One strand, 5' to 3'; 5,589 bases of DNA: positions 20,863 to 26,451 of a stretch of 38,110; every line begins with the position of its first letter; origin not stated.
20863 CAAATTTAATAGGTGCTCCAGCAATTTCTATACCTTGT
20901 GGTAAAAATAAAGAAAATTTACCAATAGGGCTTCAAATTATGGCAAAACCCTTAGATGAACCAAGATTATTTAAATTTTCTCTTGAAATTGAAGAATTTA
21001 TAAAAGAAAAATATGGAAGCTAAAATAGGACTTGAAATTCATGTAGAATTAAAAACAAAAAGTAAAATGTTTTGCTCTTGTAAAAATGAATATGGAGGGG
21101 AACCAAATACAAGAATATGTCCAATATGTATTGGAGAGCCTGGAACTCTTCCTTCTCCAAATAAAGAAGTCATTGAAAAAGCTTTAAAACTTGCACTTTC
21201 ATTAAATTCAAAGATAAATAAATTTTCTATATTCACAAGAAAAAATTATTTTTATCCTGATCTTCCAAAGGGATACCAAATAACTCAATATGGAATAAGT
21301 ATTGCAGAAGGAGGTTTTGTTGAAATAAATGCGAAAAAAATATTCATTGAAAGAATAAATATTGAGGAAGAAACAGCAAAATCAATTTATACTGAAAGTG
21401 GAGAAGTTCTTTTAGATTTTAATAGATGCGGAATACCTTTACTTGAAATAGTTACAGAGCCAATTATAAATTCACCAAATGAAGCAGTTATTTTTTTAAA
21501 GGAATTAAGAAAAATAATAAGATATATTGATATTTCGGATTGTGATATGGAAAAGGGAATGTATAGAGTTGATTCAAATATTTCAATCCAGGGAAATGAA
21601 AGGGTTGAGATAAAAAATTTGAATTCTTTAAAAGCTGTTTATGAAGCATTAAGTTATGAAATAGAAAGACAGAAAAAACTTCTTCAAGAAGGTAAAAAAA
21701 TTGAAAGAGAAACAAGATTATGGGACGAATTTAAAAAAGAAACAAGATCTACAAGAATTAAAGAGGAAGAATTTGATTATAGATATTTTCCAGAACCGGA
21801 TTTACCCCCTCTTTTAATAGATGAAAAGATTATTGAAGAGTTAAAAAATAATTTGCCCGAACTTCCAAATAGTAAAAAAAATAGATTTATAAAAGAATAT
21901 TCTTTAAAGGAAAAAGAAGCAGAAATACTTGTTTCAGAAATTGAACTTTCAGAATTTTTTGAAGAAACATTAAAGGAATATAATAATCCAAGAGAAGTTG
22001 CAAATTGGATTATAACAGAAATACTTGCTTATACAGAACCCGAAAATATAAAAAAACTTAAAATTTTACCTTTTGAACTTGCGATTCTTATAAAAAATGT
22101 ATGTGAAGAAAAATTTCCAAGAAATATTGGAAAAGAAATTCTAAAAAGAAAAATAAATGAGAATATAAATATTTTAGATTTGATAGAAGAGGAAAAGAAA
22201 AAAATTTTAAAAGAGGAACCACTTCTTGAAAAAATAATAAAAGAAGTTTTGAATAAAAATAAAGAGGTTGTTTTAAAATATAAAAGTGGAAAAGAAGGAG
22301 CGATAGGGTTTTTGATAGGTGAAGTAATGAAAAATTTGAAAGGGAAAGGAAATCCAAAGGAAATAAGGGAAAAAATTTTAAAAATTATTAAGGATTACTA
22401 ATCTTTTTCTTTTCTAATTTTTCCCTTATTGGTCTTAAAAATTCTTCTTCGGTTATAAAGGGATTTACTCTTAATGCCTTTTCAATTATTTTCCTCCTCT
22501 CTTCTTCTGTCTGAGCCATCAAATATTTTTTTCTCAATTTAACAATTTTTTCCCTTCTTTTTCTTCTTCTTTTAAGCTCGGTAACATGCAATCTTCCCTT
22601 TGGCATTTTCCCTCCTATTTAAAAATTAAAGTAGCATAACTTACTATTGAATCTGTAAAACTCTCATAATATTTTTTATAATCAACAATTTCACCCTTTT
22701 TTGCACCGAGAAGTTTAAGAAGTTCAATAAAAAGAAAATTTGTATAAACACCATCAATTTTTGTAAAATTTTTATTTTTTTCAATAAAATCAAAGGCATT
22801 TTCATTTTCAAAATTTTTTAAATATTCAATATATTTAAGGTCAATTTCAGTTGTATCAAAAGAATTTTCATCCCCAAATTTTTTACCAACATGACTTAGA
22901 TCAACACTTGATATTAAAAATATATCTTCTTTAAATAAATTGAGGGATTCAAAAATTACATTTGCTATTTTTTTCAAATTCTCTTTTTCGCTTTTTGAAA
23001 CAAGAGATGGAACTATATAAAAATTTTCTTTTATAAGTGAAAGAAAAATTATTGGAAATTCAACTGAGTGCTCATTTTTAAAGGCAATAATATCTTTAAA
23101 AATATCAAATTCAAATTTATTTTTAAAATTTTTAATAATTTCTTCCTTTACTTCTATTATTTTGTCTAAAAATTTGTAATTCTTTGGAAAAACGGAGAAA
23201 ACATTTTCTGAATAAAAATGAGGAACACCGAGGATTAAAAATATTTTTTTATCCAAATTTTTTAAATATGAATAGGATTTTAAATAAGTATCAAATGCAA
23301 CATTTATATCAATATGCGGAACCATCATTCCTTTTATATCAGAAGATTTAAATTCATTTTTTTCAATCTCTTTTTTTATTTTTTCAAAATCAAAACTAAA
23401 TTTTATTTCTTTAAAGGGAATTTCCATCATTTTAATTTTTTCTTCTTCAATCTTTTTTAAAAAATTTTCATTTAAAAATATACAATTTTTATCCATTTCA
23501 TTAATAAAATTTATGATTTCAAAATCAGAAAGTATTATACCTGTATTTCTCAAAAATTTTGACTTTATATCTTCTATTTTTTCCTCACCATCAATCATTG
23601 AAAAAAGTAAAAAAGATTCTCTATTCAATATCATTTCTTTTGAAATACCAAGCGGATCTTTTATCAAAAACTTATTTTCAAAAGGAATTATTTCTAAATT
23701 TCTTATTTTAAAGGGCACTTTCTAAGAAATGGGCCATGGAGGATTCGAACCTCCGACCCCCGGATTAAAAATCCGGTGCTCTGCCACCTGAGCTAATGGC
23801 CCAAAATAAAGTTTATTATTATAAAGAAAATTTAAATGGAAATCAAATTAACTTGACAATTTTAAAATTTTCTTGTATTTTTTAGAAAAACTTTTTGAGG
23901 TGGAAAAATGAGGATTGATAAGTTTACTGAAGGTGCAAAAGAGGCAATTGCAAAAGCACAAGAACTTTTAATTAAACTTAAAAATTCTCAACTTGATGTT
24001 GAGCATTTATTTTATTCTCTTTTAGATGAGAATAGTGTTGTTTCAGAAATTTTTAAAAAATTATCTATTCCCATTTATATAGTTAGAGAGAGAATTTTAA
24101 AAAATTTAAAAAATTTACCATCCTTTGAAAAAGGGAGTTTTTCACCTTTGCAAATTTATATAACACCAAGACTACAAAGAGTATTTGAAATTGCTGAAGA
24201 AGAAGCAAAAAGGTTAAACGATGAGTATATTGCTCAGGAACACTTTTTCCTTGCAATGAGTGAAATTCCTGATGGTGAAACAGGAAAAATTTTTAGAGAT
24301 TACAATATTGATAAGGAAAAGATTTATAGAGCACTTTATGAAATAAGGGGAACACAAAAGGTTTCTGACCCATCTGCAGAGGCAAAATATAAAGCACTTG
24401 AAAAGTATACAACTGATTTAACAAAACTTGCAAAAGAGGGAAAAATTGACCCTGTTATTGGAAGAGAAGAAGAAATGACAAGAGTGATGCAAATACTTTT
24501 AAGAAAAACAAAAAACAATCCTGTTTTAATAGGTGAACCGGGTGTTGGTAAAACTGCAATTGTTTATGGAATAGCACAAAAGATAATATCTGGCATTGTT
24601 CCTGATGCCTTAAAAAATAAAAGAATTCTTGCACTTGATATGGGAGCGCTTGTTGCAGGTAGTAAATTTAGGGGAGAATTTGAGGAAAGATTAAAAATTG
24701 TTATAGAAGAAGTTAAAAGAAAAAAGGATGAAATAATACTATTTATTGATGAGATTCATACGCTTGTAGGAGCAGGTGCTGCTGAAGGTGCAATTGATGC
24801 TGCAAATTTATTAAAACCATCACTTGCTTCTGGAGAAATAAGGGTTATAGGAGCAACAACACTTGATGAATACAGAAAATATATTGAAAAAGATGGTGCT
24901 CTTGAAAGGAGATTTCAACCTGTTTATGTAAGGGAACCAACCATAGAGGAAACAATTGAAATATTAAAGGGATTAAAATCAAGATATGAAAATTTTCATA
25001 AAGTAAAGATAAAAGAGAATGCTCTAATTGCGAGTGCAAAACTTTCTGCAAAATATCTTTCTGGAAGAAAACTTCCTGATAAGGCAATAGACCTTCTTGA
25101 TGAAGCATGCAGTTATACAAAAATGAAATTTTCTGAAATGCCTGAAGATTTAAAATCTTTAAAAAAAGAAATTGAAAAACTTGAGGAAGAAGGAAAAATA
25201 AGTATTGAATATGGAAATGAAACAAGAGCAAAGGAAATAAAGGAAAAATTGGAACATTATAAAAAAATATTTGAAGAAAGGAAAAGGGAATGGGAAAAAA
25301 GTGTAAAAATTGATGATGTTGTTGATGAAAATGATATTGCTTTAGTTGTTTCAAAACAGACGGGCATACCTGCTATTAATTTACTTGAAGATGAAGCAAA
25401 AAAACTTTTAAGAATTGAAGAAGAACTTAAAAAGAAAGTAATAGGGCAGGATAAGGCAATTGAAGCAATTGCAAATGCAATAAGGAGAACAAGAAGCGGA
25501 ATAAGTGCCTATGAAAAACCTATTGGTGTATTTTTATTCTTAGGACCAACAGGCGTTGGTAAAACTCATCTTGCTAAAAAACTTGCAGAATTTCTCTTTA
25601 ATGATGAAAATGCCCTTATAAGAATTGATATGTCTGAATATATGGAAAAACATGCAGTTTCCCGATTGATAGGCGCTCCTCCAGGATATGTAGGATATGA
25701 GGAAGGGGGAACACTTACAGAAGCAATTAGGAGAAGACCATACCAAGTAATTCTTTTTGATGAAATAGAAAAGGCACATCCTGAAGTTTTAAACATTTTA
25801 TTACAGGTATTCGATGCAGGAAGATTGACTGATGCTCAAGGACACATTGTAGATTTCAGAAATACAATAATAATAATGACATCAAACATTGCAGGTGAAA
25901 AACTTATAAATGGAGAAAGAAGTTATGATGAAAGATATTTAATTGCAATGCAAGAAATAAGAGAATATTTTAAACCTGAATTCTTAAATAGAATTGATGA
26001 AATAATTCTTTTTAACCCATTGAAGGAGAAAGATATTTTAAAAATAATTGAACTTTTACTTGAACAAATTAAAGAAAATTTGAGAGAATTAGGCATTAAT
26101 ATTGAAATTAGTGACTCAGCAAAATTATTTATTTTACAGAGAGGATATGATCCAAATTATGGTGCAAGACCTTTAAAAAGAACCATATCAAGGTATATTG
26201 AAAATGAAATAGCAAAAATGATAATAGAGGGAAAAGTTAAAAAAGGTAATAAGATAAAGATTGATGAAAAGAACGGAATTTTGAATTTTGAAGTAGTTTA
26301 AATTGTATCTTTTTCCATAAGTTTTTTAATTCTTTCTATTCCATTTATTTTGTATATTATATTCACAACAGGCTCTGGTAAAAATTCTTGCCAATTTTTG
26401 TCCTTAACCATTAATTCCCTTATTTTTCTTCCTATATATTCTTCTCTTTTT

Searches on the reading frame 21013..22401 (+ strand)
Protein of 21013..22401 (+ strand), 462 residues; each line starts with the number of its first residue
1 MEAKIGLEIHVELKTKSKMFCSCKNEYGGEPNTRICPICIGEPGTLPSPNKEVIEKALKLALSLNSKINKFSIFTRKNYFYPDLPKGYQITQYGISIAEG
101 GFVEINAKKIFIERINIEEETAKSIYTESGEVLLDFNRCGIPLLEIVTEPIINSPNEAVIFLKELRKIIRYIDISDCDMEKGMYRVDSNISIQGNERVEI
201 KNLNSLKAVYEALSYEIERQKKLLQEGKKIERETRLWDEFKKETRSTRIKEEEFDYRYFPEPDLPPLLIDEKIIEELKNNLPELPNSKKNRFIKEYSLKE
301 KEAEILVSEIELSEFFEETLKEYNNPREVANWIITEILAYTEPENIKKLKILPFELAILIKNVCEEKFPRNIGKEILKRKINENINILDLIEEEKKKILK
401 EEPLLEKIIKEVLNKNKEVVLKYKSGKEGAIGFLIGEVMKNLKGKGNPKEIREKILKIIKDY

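Call 57: search_protein_families(library=pfam, proteins=[window:21013-22401:+], max_evalue=0.00001)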
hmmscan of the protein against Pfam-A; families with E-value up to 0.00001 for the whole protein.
window:21013-22401:+ (462 aa): 2 families
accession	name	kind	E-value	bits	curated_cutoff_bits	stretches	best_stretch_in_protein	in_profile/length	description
PF02934.20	GatB_N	-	2.1e-108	362.1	23.4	1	4-275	2-277/277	GatB/GatE catalytic domain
PF02637.23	GatB_Yqey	-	9.5e-31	107.1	27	1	314-458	1-147/148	GatB domain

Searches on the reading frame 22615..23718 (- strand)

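Call 57: search_protein_families(library=pfam, proteins=[window:22615-23718:-], max_evalue=0.00001)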
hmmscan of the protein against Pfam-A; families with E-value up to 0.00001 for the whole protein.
window:22615-23718:- (367 aa): 1 family
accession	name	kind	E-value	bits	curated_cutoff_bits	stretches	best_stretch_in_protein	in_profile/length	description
PF01875.22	Memo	-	1.4e-41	142.9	27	1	113-364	15-268/269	Memo-like protein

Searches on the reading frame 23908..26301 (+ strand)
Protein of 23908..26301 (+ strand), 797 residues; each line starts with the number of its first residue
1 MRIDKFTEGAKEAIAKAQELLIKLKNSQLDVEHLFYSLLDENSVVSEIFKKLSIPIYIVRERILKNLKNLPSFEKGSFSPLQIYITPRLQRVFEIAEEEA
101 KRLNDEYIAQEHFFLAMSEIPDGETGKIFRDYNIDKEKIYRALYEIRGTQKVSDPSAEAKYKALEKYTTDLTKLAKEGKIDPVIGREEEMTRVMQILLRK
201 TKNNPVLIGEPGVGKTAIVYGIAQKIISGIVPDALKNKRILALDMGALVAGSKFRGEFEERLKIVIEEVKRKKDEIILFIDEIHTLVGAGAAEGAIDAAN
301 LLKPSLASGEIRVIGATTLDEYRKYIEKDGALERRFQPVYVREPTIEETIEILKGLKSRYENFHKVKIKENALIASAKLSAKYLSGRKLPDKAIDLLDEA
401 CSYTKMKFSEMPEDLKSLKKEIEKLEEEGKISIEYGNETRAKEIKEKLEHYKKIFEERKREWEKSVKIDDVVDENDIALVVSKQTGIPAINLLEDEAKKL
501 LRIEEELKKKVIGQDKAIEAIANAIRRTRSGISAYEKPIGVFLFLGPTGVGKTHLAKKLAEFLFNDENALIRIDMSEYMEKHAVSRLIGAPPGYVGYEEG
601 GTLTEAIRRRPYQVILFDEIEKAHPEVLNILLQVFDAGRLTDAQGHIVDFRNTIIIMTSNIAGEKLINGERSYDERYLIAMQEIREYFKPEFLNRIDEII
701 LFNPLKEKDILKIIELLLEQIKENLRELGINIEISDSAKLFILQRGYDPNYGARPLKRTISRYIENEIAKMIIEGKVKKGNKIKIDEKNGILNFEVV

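Call 3: search_protein_families(library=pfam, proteins=[window:23908-26301:+], max_evalue=1)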
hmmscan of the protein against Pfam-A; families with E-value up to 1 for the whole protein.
window:23908-26301:+ (797 aa): 52 families (the best 25 are shown)
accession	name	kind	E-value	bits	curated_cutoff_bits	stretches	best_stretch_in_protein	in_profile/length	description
PF07724.20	AAA_2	-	2.6e-69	232.9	27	1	537-699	1-166/166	AAA domain (Cdc48 subfamily)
PF17871.7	AAA_lid_9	-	3e-31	107.9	22.8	1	346-446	2-102/104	AAA lid domain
PF10431.15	ClpB_D2-small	-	6.4e-26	90.6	21.9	1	705-785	1-81/81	C-terminal, D2-small domain, of ClpB protein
PF00004.35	AAA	-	1.6e-24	87.3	21.2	2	206-319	2-110/131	ATPase family associated with various cellular activities (AAA)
PF02861.25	Clp_N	-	1.4e-20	73.7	20.7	2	96-148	1-53/53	Clp amino terminal domain, pathogenicity island component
PF07728.20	AAA_5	-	1.6e-16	61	22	2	542-663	2-125/139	AAA domain (dynein-related subfamily)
PF13191.12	AAA_16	-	8e-12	46.4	32.6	2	183-224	2-46/167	AAA ATPase domain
PF13401.12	AAA_22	-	1.3e-11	45.4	27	2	541-637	7-110/130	AAA domain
PF00158.32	Sigma54_activat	-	2.3e-08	34.3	20.2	1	540-661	23-143/168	Sigma-54 interaction domain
PF13173.12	AAA_14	-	2.4e-07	31.3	27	2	206-288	6-76/129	AAA domain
PF20720.3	nSTAND3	-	2.9e-07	30.8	27.2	2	541-582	19-60/155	Novel STAND NTPase 3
PF12775.13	AAA_7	-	3.4e-07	30.4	25.8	2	542-588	36-82/181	P-loop containing dynein motor region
PF01695.23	IstB_IS21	-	5.4e-06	26.5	24.1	2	543-560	96-113/238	IstB-like ATP binding protein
PF01637.24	ATPase_2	-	2.3e-05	24.8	33.2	1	186-356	4-194/225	ATPase domain predominantly from Archaea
PF05621.17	TniB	-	4.4e-05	23.4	22.4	1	231-341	77-184/189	Bacterial TniB protein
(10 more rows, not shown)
